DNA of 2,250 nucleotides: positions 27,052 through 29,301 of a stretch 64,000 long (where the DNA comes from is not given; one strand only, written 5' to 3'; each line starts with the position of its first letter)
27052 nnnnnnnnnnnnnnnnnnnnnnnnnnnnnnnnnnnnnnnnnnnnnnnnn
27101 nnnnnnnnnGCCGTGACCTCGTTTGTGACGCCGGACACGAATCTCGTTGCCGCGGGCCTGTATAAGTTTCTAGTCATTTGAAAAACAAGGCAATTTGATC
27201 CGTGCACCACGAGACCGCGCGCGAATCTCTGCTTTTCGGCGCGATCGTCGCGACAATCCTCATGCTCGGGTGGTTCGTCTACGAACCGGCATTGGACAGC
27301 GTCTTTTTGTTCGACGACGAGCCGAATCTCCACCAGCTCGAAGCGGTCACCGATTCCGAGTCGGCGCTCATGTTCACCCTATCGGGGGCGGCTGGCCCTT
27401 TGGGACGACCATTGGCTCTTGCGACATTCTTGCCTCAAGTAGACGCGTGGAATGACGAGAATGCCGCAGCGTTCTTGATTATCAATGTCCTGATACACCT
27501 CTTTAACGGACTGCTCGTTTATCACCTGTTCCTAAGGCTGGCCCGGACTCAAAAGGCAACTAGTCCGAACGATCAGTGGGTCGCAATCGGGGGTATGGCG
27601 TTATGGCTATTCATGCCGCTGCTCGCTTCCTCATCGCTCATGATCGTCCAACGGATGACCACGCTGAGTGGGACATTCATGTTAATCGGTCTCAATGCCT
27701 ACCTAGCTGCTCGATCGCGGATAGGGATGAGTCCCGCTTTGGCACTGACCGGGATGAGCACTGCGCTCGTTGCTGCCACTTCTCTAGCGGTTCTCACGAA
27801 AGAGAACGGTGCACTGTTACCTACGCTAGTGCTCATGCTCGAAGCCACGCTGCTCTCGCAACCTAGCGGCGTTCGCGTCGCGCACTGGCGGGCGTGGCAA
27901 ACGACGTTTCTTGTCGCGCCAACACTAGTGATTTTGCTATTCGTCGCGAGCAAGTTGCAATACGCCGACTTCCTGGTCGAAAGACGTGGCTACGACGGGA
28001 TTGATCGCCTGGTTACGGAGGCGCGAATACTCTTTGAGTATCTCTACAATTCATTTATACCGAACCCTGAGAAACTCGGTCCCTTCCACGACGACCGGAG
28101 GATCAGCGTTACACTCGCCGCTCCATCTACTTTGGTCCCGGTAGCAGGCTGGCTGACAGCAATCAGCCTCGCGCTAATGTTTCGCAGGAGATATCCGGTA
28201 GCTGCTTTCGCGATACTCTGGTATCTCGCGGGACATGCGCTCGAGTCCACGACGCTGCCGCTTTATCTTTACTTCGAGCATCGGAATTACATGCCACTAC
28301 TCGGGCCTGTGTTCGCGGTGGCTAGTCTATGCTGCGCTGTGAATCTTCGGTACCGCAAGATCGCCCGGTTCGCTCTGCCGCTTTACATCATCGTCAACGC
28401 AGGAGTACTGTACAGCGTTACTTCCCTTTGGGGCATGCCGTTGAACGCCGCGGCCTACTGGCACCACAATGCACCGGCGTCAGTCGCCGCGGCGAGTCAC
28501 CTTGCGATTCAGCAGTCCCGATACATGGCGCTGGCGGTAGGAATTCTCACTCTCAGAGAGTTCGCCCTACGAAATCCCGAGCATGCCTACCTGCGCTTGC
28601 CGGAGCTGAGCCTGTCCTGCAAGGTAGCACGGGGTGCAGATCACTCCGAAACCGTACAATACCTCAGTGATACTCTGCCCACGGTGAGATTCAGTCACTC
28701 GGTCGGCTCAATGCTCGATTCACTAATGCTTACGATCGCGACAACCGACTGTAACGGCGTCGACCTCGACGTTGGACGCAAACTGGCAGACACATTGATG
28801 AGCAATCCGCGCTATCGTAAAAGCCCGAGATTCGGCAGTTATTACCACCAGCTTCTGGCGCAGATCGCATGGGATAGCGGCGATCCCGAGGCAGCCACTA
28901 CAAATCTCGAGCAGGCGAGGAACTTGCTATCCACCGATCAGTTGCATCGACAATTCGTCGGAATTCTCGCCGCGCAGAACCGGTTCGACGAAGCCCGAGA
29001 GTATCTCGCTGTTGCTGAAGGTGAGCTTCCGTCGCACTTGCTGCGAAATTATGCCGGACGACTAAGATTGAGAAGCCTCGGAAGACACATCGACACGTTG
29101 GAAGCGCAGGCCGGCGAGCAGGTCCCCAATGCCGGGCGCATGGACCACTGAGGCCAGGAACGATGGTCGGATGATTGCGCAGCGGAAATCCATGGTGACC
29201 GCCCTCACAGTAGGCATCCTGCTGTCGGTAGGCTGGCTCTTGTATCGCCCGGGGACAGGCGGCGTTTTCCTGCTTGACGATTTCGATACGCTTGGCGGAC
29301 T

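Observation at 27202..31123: Tandem duplicated TMTC/PMT-like GT-C transferases, one per pilin paralog?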

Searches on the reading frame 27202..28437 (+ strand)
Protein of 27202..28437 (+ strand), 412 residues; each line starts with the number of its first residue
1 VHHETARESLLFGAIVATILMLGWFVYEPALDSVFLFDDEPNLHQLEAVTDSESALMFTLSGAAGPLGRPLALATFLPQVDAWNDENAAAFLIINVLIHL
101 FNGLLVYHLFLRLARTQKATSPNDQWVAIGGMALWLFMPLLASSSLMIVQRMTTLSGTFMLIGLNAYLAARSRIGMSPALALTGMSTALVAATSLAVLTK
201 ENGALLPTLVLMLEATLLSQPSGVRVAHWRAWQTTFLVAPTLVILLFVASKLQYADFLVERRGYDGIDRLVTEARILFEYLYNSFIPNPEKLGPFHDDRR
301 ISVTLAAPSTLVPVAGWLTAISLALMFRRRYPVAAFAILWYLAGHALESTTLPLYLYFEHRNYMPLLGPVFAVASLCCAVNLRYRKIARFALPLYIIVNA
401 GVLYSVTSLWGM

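Call 29: predict_structure(alignment_id=A2)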
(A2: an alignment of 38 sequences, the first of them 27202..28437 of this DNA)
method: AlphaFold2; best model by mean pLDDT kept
length: 412 residues; sequences in the alignment: 38
mean_pLDDT: 84.7   pTM: 0.89
mean pLDDT of the five models: 84.7, 83.1, 82.4, 82.1, 80.9
residues with pLDDT >= 90: 205; 70-90: 141; 50-70: 52; < 50: 14
segments of 3 or more residues with pLDDT < 50: 354-360
pLDDT, mean of each block of 10 residues (from residue 1): 73 97 92 63 63 75 64 77 72 88 97 95 95 88 58 88 98 95 98 91 92 97 94 98 90 81 80 85 79 62 84 94 97 97 79 48 86 94 90 94 86 79
secondary structure, 60 per line:
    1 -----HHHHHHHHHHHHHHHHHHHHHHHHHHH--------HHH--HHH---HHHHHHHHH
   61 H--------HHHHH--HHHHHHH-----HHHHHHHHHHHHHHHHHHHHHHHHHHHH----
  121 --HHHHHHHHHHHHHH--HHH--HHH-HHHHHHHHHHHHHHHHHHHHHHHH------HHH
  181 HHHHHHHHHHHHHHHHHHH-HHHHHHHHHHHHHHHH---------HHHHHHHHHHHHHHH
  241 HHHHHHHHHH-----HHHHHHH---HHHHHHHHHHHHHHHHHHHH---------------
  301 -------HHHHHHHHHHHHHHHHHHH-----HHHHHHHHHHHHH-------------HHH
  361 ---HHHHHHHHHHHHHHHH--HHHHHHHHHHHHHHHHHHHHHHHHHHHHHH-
elements in order: H6-32 H52-61 H70-74 H77-83 H89-116 H123-136 H148-171 H178-199 H201-216 H226-250 H256-262 H266-285 H308-326 H332-344 H364-379 H382-411

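Call 33: fold_search(model_id=the predicted structure, library=pdb)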
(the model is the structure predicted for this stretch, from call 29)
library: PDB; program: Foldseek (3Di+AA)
matches with E <= 10: 407; with E <= 0.001: 0
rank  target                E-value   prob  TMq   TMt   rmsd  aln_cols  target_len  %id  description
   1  9i5k_A                1.3e-02  1.00  0.51  0.44  14.5       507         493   13  Structure of the Chaetomium thermophilum Pmt4 homodimer (C2 symmetry) (released 2025-12-24)
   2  8pn9_A                1.7e-02  1.00  0.44  0.30  14.6       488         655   12  Structure of human oligosaccharyltransferase OST-A complex bound to NGI-1 (released 2024-05-08)
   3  5f15                  1.9e-02  0.95  0.33  0.27  14.4       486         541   13  Crystal Structure of ArnT from Cupriavidus metallidurans bound to Undecaprenyl phosphate (released 2016-02-17)
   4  6s7o_A                4.2e-02  0.98  0.40  0.28  14.4       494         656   12  Cryo-EM structure of human oligosaccharyltransferase complex OST-A (released 2019-12-18)
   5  7w72_U                5.1e-02  0.93  0.33  0.33  13.1       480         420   12  Structure of a human glycosylphosphatidylinositol (GPI) transamidase (released 2022-02-16)
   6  5gpj_B                1.2e-01  0.18  0.14  0.10  24.0       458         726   13  Crystal Structure of Proton-Pumping Pyrophosphatase (released 2016-12-28)
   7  9i5l_A                1.5e-01  1.00  0.37  0.23   7.1       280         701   14  Structure of the Chaetomium thermophilum Pmt4 homodimer (C1 symmetry) (released 2025-12-24)
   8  6p25_B                1.8e-01  0.93  0.28  0.18  11.0       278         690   14  Structure of S. cerevisiae protein O-mannosyltransferase Pmt1-Pmt2 complex bound to the sugar donor and a peptide acce (released 2019-07-10)
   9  9j7d_A                2.1e-01  0.14  0.16  0.13  20.7       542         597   11  Arabidopsis high-affinity urea transport DUR3 in the inward-facing open conformation, dimeric state (released 2025-05-07)
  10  4pd5                  2.2e-01  0.12  0.14  0.14  23.4       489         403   11  Crystal structure of vcCNT-7C8C bound to gemcitabine (released 2014-08-13)
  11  5gpj_D                2.7e-01  0.14  0.16  0.11  24.1       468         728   12  Crystal Structure of Proton-Pumping Pyrophosphatase (released 2016-12-28)
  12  6nc6_B                2.7e-01  0.08  0.12  0.11  25.2       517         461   12  Lipid II flippase MurJ, inward closed conformation (released 2019-04-17)
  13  8xzf_R                3.2e-01  0.12  0.14  0.17  21.8       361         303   12  Cryo-EM structure of the WN561-bound human APLNR-Gi complex (released 2024-03-20)
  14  8b23_B                3.2e-01  0.09  0.13  0.10  24.6       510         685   14  Time-resolved structure of K+-dependent Na+-PPase from Thermotoga maritima 600-seconds post reaction initiation with N (released 2024-01-17)
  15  8b23_A                3.6e-01  0.10  0.14  0.10  23.7       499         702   12  Time-resolved structure of K+-dependent Na+-PPase from Thermotoga maritima 600-seconds post reaction initiation with N (released 2024-01-17)
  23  6p25_A                6.0e-01  0.66  0.29  0.18  13.0       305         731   15  Structure of S. cerevisiae protein O-mannosyltransferase Pmt1-Pmt2 complex bound to the sugar donor and a peptide acce (released 2019-07-10)
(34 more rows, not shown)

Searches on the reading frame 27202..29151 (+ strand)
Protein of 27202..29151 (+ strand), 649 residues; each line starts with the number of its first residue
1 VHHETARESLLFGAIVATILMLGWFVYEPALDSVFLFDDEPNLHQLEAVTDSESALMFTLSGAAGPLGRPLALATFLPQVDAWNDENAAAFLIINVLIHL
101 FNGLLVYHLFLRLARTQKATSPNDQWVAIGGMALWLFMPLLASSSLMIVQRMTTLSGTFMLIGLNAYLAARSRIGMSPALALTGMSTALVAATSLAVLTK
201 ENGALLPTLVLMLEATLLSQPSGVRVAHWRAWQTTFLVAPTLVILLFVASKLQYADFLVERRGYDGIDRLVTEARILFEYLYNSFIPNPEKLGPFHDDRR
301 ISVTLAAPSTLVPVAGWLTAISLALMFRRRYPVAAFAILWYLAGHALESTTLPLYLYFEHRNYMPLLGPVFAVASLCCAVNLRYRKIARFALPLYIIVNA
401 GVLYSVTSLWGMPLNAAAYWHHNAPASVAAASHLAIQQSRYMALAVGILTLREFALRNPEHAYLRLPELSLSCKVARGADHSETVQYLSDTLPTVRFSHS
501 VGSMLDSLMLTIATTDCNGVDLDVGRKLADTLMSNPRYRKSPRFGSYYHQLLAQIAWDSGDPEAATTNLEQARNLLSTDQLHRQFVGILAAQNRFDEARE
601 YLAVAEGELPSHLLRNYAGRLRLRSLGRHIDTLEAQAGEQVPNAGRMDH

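Call 3: search_protein_families(library=pfam, proteins=[window:27202-29151:+], max_evalue=0.01)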
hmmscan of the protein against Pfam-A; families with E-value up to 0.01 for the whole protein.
window:27202-29151:+ (649 aa): 2 families
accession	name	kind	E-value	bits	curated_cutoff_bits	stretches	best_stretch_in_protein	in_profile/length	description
PF13428.12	TPR_14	-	0.0057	17.7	23.5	0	581-611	3-33/44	Tetratricopeptide repeat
PF07719.23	TPR_2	-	0.0087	16.6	27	0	547-575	2-30/34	Tetratricopeptide repeat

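Call 6: search_protein_families(library=ncbifam, proteins=[window:27202-29151:+], max_evalue=0.1)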
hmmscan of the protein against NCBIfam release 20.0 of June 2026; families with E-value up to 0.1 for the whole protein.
window:27202-29151:+ (649 aa): 0 families

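Call 63: search_protein_families(library=pfam, alignment_id=A3, max_evalue=1)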
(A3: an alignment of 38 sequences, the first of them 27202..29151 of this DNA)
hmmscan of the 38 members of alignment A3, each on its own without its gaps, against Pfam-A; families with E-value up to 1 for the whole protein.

A. member 1, window:27202-29151:+ (649 aa): 7 families
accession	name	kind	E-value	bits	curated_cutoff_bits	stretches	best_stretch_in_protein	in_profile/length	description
PF13428.12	TPR_14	-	0.0057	17.7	23.5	0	581-611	3-33/44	Tetratricopeptide repeat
PF07719.23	TPR_2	-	0.0087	16.6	27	0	547-575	2-30/34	Tetratricopeptide repeat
PF14559.12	TPR_19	-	0.019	15.7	25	1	556-605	1-51/68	Tetratricopeptide repeat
PF13424.12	TPR_12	-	0.044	14.4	30.1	0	549-575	48-74/77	Tetratricopeptide repeat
PF07721.20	TPR_4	-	0.075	14.1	27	0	551-567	6-22/26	Tetratricopeptide repeat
PF13181.12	TPR_8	-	0.18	12.5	25.7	0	548-572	3-27/34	Tetratricopeptide repeat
PF09976.15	TPR_21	-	0.24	11.6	25.5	0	544-605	74-139/193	Tetratricopeptide repeat-like domain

B. families by the number of members that match (of 38 scanned): 45 families (the first 25 are shown)
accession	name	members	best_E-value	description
PF13428.12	TPR_14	28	1.6e-11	Tetratricopeptide repeat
PF14559.12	TPR_19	23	9.5e-14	Tetratricopeptide repeat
PF07719.23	TPR_2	21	8.2e-07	Tetratricopeptide repeat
PF13432.12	TPR_16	11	6.9e-07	Tetratricopeptide repeat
PF13181.12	TPR_8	11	3e-06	Tetratricopeptide repeat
PF13424.12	TPR_12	10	0.00033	Tetratricopeptide repeat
PF00515.34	TPR_1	8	0.00027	Tetratricopeptide repeat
PF13174.12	TPR_6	7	2e-05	Tetratricopeptide repeat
PF12895.13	ANAPC3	6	7.7e-05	Anaphase-promoting complex, cyclosome, subunit 3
PF13176.12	TPR_7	5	0.027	Tetratricopeptide repeat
PF13371.12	TPR_9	3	0.00083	Tetratricopeptide repeat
PF07721.20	TPR_4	3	0.0077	Tetratricopeptide repeat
PF23914.1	TPR_CcmH_CycH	2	4.1e-05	Cytochrome c-type biogenesis protein H TPR domain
PF13429.12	TPR_15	2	4.8e-05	Tetratricopeptide repeat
PF25062.1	ARM_TT21_N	2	0.0017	Tetratricopeptide repeat protein 21 N-terminal ARM repeat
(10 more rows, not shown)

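Call 64: search_solved_structures(query=A3, max_evalue=10)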
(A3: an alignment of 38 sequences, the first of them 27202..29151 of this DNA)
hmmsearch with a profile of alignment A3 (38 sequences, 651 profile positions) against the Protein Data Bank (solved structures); distinct sequences matched with E-value up to 10: 211 (the best 60 are shown).
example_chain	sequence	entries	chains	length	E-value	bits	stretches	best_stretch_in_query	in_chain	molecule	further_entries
9qhb_A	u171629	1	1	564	1e-31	113.3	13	556-617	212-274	Engineered tetratricopeptide repeat protein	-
8bu0_A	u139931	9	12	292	2.4e-20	75.7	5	557-618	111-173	Consensus tetratricopeptide repeat protein | Crystal structure of an 8-repeat consensus TPR superhelix with Zinc. | Monomer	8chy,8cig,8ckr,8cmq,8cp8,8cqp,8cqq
9qhc_A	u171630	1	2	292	1.8e-17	66.3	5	555-618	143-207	Engineered tetratricopeptide repeat protein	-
8sxe_C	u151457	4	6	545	3.4e-11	45.5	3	550-629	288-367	TPR repeat-containing protein PA4667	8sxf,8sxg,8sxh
7rqf_A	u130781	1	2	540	4.4e-11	45.1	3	550-629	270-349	TPR repeat-containing protein PA4667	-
8ch0_A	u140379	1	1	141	2.2e-10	42.8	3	555-615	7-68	Consensus tetratricopeptide repeat protein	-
7obi_A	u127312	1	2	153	2.4e-10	42.7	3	558-621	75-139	CTPR-rv4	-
2fo7_A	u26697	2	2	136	3.5e-10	42.2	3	557-615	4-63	SYNTHETIC CONSENSUS TPR PROTEIN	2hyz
6eou_A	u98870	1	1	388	4.8e-09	38.4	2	554-618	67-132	UDP-N-acetylglucosamine--peptide N-acetylglucosaminyltransferase 110 kDa subunit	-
1w3b_A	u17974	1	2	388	5.1e-09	38.3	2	554-619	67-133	UDP-N-ACETYLGLUCOSAMINE--PEPTIDE N-ACETYLGLUCOSAMINYLTRANSFERASE 110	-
9gzg_A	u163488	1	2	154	6.1e-09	38.1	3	556-615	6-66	Engineered CTPR protein with glutamic acids for conductivity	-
1na0_A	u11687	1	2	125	5.4e-08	34.9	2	556-624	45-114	designed protein CTPR3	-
2wqh_A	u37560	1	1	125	8.6e-08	34.3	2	555-624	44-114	CTPR3Y3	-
7yeh_B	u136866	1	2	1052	1.4e-07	33.6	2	553-619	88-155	UDP-N-acetylglucosamine--peptide N-acetylglucosaminyltransferase 110 kDa subunit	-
7yea_A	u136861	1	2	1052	1.7e-07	33.3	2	554-618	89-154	UDP-N-acetylglucosamine--peptide N-acetylglucosaminyltransferase 110 kDa subunit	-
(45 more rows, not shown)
